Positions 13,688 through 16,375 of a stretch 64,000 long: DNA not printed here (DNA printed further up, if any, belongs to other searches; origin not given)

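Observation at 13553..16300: AT-rich two-gene island between lepA and recJ: small coupled protein plus Rad50/RloC-like zinc-hook ABC ATPase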

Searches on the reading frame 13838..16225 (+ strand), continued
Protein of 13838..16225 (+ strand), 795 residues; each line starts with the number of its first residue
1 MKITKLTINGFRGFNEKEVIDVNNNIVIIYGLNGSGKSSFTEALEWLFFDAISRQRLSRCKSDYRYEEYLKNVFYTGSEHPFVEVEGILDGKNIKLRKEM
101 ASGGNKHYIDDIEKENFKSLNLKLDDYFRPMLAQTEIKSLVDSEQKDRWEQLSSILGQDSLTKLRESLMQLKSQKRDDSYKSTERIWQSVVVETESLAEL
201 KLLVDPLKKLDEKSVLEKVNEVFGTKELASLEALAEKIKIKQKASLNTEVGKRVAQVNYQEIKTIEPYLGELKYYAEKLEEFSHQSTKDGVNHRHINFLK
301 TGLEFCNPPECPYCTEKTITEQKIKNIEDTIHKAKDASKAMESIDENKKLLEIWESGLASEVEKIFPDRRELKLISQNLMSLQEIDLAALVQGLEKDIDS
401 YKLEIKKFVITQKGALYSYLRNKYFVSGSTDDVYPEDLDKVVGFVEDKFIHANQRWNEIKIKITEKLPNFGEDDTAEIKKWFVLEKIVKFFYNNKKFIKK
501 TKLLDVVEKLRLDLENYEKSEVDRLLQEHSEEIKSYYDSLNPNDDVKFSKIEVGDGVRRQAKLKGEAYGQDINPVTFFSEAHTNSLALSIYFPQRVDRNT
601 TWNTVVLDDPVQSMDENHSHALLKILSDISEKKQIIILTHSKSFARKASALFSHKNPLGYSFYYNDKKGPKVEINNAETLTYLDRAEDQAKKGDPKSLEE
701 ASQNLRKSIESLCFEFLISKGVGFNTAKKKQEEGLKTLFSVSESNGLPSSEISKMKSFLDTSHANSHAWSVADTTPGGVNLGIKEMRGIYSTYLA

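Call 13: find_encoding_contigs(protein=P0054, flank=6000, max_places=2)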
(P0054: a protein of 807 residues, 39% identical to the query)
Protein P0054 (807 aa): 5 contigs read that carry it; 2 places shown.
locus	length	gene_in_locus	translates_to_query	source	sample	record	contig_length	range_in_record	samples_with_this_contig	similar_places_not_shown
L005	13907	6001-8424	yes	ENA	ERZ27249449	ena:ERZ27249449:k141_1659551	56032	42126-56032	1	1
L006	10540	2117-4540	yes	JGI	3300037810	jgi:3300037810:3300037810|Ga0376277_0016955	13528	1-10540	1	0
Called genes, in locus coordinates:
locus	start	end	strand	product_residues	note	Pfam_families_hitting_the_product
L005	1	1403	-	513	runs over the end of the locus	PF02934:GatB_N, PF02637:GatB_Yqey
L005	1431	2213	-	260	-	-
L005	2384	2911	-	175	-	PF08002:DUF1697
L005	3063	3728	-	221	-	PF02223:Thymidylate_kin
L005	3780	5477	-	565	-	PF02511:Thy1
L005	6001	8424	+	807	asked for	PF02463:SMC_N, PF13175:AAA_15, PF13304:AAA_21 (faint), PF13476:AAA_23, PF13166:AAA_13 (weak)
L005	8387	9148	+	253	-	-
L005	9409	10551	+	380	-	PF13651:EcoRI_methylase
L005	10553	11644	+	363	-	PF03235:GmrSD_N, PF01844:HNH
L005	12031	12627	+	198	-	PF00485:PRK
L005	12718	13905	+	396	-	PF11074:DUF2779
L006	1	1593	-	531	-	?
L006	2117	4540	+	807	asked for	PF02463:SMC_N, PF13175:AAA_15, PF13304:AAA_21 (faint), PF13476:AAA_23, PF13166:AAA_13 (weak)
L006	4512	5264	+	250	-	-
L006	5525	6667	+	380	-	PF13651:EcoRI_methylase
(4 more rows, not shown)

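Call 15: find_related_loci(query=A1, collection=genome_contigs, flank=8000)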
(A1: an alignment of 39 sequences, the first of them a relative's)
Query A1 (795 aa) in genome_contigs; peptide patterns used: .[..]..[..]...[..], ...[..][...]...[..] (x = any residue, [..] = any of these).
57 stretches matched a pattern; 22 encode a relative of the query (tblastn E <= 1e-3); 22 distinct loci.
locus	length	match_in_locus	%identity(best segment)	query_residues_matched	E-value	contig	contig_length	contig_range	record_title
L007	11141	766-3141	51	1-794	0e+0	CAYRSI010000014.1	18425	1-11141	MAG TPA_asm: uncultured Candidatus Saccharibacteria bacterium isolate SRP068000_co3_30 genome assembly, contig: NODE_299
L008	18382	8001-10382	51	1-794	0e+0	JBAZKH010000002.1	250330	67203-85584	MAG: Candidatus Omnitrophota bacterium isolate SO_2017_LW4_139 scaffold_134_c1_LW137-91_2017, whole genome shotgun seque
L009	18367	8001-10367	46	1-790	0e+0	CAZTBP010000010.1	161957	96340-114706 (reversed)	MAG TPA_asm: uncultured Ignavibacteriales bacterium isolate binchicken_co17_316 genome assembly, contig: NODE_227_length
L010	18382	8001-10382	43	1-795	0e+0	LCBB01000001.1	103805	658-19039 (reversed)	MAG: candidate division WWE3 bacterium GW2011_GWC2_41_23 UU55_C0001, whole genome shotgun sequence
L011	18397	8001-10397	40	1-794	2e-180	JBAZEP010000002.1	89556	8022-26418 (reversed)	MAG: Candidatus Omnitrophota bacterium isolate SO_2017_LW3_129 NODE_492_length_89556_cov_5.430889_LW162_2017, whole geno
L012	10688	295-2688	36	2-794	1e-139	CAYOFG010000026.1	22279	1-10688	MAG TPA_asm: uncultured Clostridia bacterium isolate binchicken_co376_202 genome assembly, contig: NODE_2113_length_2227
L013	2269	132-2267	37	1-712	1e-126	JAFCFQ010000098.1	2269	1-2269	MAG: Candidatus Aenigmatarchaeota archaeon isolate Meg22_1618_Bin_66 Meg22_1618_Bin_66_scaffold_83702, whole genome shot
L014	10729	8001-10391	32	1-789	2e-116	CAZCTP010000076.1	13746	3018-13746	MAG TPA_asm: uncultured Thermodesulfobacteriota bacterium isolate binchicken_co172_233 genome assembly, contig: NODE_381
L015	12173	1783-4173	31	1-794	4e-98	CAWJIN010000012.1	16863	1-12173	MAG: Candidatus Bathyarchaeota archaeon isolate MFD03726.bin.2.171 genome assembly, contig: contig_21700, whole genome s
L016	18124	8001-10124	28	1-720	1e-81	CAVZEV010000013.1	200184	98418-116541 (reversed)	MAG: uncultured Solirubrobacterales bacterium isolate MFD05684.bin.2.28 genome assembly, contig: contig_88639, whole gen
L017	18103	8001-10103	28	1-713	3e-81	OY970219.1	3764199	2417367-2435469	MAG: uncultured Solirubrobacterales bacterium isolate MFD01716.bin.1.23 genome assembly, chromosome: 1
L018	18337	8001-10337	26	1-795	1e-80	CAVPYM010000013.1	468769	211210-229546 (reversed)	MAG: uncultured Actinomycetes bacterium isolate MFD01916.bin.1.134 genome assembly, contig: contig_588, whole genome sho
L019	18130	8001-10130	28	1-722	1e-78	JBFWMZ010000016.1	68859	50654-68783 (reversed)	MAG: Solirubrobacterales bacterium isolate CA_2019_TPBF_100 NODE_3064_length_68859_cov_18.258322_TPBF, whole genome shot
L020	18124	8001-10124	28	1-720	2e-77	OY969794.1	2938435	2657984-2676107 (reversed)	MAG: uncultured Solirubrobacterales bacterium isolate MFD03975.bin.c.1 genome assembly, chromosome: 1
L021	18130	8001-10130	29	1-722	4e-77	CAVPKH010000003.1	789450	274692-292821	MAG: uncultured Solirubrobacterales bacterium isolate MFD10043.bin.2.21 genome assembly, contig: contig_3963, whole geno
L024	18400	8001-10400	31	1-795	3e-103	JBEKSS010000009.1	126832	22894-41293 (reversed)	MAG: Candidatus Bathyarchaeia archaeon isolate SPRUCE 53 SPRUCE_53_9, whole genome shotgun sequence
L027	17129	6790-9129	28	1-795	2e-79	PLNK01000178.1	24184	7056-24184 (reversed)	MAG: Chloroflexi bacterium isolate fen_1071 73.20120800_E2D.21_contig_3186, whole genome shotgun sequence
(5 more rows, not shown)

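Call 31: search_dna_similar(query=window:13838-16225:+, collection=plasmids, mode=protein, max_evalue=0.001, max_rows=25)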
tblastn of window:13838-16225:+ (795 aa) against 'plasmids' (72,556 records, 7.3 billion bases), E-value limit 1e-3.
Records with a match: 22; places in all: 22; records where one place covers at least 80% of the query: 0.
Best place of each record, by identity: <60% 22.
By first word of the organism name: Phaeobacter 4; Bacillus 4; Bradyrhizobium 2; Streptomyces 2; Priestia 2; Nitrosospira 1; Liquorilactobacillus 1; Brucella 1; Clostridium 1; Shewanella 1; and 3 more.
By predicted mobility (MOB-suite, as given by PLSDB): conjugative 10; non-mobilizable 10; mobilizable 2.
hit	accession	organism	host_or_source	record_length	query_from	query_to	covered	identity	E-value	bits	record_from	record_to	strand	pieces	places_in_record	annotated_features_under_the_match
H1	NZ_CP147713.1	Bradyrhizobium septentrionale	Glycine max,cell culture,Root nodule ...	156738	1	672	59%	25.5%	3e-12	151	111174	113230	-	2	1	AAA family ATPase | hypothetical protein (x2)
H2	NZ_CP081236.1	Phaeobacter inhibens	-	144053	519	773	32%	25.2%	7e-6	58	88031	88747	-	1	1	AAA family ATPase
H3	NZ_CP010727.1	Phaeobacter inhibens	cell culture,clam larvae aquaculture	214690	519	773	32%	24.6%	4e-6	59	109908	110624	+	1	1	AAA family ATPase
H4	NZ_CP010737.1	Phaeobacter inhibens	cell culture,clam larvae aquaculture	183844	519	773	32%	24.6%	2e-4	53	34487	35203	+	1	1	AAA family ATPase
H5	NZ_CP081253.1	Phaeobacter inhibens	-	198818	519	773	32%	24.6%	2e-4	52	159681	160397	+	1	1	AAA family ATPase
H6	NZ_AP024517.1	Nitrosospira sp. NRS527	Oryza sativa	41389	525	717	24%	32.0%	1e-14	87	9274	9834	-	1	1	AAA family ATPase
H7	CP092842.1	Bradyrhizobium sp. 62B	Arachis hypogaea L.,cell ...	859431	519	710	24%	28.0%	3e-6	59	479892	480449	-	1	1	ATP-binding protein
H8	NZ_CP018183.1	Liquorilactobacillus nagelii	cell culture,water kefir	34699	3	160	20%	29.7%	6e-5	54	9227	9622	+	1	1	AAA family ATPase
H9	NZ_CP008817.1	Brucella anthropi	-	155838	2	174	22%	26.5%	2e-5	56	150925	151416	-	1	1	hypothetical protein (x2)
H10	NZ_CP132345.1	Clostridium butyricum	Homo sapiens,Faeces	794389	503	644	18%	30.8%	4e-7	62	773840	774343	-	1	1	AAA family ATPase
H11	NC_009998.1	Shewanella baltica OS195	-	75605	519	657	17%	31.3%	5e-6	58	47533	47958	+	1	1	AAA family ATPase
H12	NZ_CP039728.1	Bacillus sp. S3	whole organism,Contaminated Mine Soils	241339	573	696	16%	33.1%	7e-5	54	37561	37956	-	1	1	SMC family ATPase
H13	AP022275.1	Enterobacter cloacae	-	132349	521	659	17%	26.8%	3e-5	56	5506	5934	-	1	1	hypothetical protein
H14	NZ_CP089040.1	Acinetobacter ursingii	Homo sapiens,Genome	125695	565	674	14%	32.8%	2e-6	60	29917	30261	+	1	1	AAA family ATPase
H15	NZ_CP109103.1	Streptomyces anthocyanicus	-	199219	569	713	18%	24.7%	3e-7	62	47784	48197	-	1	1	AAA family ATPase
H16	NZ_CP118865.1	Providencia rettgeri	Homo sapiens,urine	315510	529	644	15%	29.0%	2e-4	53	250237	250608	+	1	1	AAA family ATPase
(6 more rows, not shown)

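Call 32: get_annotated_region(hit=H3, flank=5000)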
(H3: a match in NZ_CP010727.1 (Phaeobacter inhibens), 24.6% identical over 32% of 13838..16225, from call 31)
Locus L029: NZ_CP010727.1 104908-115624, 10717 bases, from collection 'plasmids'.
description: Phaeobacter inhibens strain P88 plasmid pP88_b, complete sequence
organism: Phaeobacter inhibens (NCBI taxid 221822)
taxonomy: Bacteria; Pseudomonadota; Alphaproteobacteria; Rhodobacterales; Roseobacteraceae; Phaeobacter; Phaeobacter inhibens
host: -; source: cell culture,clam larvae aquaculture; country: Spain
typing (MOB-suite, as given by PLSDB): conjugative; replicon rep_cluster_579; relaxase MOBP; mating-pair formation MPF_T
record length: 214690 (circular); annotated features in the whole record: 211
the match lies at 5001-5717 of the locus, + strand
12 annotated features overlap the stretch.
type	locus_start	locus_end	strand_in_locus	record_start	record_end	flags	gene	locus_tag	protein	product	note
CDS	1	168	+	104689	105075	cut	-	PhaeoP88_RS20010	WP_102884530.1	transposase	-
CDS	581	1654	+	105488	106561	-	-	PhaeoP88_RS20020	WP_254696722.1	IS66 family transposase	-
CDS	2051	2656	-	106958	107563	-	-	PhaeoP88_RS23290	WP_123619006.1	hypothetical protein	-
CDS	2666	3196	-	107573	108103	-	-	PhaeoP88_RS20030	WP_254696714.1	hypothetical protein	-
CDS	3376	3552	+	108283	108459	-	-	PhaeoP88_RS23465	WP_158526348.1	hypothetical protein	-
CDS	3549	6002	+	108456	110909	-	-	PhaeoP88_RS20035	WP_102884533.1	AAA family ATPase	GO:0006302 - double-strand break repair [Evidence IEA]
CDS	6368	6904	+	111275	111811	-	-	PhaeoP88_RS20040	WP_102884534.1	hypothetical protein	-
CDS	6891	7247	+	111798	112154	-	-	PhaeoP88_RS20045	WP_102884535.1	hypothetical protein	-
CDS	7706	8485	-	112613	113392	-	-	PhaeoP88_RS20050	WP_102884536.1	heme ABC transporter ATP-binding protein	-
CDS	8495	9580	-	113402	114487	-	-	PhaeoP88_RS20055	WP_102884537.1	iron chelate uptake ABC transporter family permease subunit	-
CDS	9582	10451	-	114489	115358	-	-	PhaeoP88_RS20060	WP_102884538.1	ABC transporter substrate-binding protein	-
CDS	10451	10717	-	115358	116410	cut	-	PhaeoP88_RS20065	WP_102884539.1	ChuX/HutX family heme-like substrate-binding protein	-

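Call 33: get_annotated_region(hit=H6, flank=5000)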
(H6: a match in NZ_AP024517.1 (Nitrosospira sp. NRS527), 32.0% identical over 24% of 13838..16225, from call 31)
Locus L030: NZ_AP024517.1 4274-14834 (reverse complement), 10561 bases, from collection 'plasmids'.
description: Nitrosospira sp. NRS527 plasmid pNRS527-2, complete sequence
organism: Nitrosospira sp. NRS527 (NCBI taxid 155925)
taxonomy: Bacteria; Pseudomonadota; Betaproteobacteria; Nitrosomonadales; Nitrosomonadaceae; Nitrosospira; Nitrosospira sp. NRS527
host: -; source: Oryza sativa; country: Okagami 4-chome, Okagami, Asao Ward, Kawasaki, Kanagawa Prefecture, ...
typing (MOB-suite, as given by PLSDB): non-mobilizable
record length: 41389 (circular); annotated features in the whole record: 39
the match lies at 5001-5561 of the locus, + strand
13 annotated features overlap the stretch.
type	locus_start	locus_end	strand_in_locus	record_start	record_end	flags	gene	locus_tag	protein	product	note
CDS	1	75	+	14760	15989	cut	-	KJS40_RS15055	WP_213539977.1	relaxase/mobilization nuclease domain-containing protein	-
CDS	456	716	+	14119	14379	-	-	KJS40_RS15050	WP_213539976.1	DUF4160 domain-containing protein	-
CDS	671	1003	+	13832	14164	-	-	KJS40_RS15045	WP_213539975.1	DUF2442 domain-containing protein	-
CDS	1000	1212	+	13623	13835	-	-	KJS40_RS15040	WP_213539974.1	hypothetical protein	-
CDS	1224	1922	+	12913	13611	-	-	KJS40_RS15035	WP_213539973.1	SOS response-associated peptidase family protein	GO:0006974 - DNA damage response [Evidence IEA]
CDS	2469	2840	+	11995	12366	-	-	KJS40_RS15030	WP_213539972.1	hypothetical protein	-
CDS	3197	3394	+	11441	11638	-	-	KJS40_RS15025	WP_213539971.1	hypothetical protein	-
CDS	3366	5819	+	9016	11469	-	-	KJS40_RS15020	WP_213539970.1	AAA family ATPase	GO:0006302 - double-strand break repair [Evidence IEA]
CDS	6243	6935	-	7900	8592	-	-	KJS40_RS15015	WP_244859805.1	cysteine hydrolase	-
CDS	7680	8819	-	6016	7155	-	-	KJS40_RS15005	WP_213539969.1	hypothetical protein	-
CDS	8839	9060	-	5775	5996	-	-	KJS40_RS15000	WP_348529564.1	isochorismatase family protein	-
CDS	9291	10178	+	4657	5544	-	-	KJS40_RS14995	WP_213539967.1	LysR family transcriptional regulator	-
CDS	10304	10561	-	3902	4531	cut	-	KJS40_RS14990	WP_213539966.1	recombinase family protein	GO:0006310 - DNA recombination [Evidence IEA]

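Call 34: get_annotated_region(hit=H1, flank=4000)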
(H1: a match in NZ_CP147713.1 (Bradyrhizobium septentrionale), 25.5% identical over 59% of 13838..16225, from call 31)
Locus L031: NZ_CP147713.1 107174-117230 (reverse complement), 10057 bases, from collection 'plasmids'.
description: Bradyrhizobium septentrionale strain 5S5 plasmid pBs5S5a, complete sequence
organism: Bradyrhizobium septentrionale (NCBI taxid 1404411)
taxonomy: Bacteria; Pseudomonadota; Alphaproteobacteria; Hyphomicrobiales; Nitrobacteraceae; Bradyrhizobium; Bradyrhizobium septentrionale
host: -; source: Glycine max,cell culture,Root nodule from soybean plant inoculated with root zone soil from Apios americana; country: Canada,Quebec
typing (MOB-suite, as given by PLSDB): conjugative; replicon rep_cluster_506; relaxase MOBP; mating-pair formation MPF_T
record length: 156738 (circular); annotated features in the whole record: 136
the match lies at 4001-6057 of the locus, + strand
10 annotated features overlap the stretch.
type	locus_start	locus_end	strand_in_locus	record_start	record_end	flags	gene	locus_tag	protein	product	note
CDS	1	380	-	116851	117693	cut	istB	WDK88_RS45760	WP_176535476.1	IS21-like element helper ATPase IstB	-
CDS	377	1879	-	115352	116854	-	istA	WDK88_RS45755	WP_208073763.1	IS21 family transposase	-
CDS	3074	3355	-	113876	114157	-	-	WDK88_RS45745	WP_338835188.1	WGR domain-containing protein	-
CDS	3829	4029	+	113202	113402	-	-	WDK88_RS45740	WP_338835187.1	hypothetical protein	-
CDS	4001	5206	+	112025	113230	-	-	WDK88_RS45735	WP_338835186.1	AAA family ATPase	GO:0006302 - double-strand break repair [Evidence IEA]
CDS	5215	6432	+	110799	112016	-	-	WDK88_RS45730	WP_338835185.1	hypothetical protein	-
CDS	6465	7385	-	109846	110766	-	-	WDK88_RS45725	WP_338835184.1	nucleotidyl transferase AbiEii/AbiGii toxin family protein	-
CDS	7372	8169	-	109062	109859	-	-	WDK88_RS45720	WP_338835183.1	type IV toxin-antitoxin system AbiEi family antitoxin domain-containing protein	-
CDS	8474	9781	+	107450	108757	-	-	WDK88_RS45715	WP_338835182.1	DUF2130 domain-containing protein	-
CDS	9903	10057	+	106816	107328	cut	-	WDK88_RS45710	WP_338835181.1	recombinase family protein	GO:0006310 - DNA recombination [Evidence IEA]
